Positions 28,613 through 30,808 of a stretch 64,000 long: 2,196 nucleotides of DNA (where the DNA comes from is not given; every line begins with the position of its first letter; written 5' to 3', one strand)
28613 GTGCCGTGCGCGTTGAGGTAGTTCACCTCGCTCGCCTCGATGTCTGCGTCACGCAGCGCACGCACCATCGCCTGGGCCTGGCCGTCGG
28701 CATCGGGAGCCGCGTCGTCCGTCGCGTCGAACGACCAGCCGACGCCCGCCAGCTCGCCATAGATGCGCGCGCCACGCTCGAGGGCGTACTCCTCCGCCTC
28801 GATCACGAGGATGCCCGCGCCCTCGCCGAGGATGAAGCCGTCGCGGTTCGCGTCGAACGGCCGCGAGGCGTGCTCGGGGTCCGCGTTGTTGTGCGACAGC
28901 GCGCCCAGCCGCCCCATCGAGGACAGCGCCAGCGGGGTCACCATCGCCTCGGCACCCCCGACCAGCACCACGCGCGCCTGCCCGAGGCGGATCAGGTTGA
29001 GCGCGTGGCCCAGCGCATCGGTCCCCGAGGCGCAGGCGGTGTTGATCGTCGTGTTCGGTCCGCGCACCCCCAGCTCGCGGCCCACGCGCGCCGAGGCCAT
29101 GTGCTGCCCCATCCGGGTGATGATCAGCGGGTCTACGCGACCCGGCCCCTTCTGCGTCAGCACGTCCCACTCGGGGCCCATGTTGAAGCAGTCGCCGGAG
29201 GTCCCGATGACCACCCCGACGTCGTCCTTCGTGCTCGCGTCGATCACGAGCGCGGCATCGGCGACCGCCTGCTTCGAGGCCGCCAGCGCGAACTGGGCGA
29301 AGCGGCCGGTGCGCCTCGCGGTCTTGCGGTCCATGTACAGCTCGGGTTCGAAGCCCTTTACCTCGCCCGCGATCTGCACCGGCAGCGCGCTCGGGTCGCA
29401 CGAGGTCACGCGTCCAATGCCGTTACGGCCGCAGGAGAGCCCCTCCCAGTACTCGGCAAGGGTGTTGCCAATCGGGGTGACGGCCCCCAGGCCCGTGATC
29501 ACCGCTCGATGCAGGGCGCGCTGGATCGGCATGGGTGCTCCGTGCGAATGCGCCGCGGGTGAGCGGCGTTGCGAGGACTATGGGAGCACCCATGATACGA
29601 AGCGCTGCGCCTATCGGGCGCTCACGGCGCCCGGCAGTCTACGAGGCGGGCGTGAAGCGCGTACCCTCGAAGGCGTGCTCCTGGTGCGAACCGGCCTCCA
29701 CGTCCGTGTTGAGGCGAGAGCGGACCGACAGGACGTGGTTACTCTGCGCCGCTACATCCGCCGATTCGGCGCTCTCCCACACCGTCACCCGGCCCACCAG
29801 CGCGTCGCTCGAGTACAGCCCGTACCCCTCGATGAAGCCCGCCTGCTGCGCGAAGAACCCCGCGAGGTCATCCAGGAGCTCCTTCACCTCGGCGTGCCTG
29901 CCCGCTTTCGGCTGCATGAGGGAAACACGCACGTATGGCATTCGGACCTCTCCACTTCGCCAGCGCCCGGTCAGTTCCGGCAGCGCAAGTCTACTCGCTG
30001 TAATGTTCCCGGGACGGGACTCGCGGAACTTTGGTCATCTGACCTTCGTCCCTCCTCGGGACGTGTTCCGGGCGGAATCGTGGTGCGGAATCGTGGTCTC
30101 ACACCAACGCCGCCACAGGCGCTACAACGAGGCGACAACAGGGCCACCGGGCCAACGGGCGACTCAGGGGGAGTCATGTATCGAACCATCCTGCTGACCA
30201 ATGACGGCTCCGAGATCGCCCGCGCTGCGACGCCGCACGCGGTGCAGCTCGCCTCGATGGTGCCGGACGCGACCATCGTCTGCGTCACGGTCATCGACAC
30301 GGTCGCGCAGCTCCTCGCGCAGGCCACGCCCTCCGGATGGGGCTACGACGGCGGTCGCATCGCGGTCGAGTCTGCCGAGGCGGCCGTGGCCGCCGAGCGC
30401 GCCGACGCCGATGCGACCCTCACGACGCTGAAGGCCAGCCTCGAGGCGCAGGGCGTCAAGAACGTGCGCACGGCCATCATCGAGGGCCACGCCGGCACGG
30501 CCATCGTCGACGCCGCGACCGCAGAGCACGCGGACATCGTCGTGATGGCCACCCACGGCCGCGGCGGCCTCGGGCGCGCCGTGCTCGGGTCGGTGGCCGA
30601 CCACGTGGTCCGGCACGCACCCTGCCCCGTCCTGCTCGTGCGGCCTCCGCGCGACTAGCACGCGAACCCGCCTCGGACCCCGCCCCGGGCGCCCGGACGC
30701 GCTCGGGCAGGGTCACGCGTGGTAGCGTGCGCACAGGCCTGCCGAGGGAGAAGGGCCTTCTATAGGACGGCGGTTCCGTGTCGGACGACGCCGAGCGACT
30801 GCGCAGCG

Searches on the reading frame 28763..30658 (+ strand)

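Call 58: search_protein_families(library=pfam, proteins=[window:28763-30658:+], max_evalue=0.00001)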
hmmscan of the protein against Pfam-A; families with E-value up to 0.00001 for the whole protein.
window:28763-30658:+ (631 aa): 1 family
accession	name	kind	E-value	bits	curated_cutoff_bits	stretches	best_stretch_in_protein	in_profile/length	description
PF00582.32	Usp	-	2.6e-30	106.3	24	1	472-627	1-141/141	Universal stress protein family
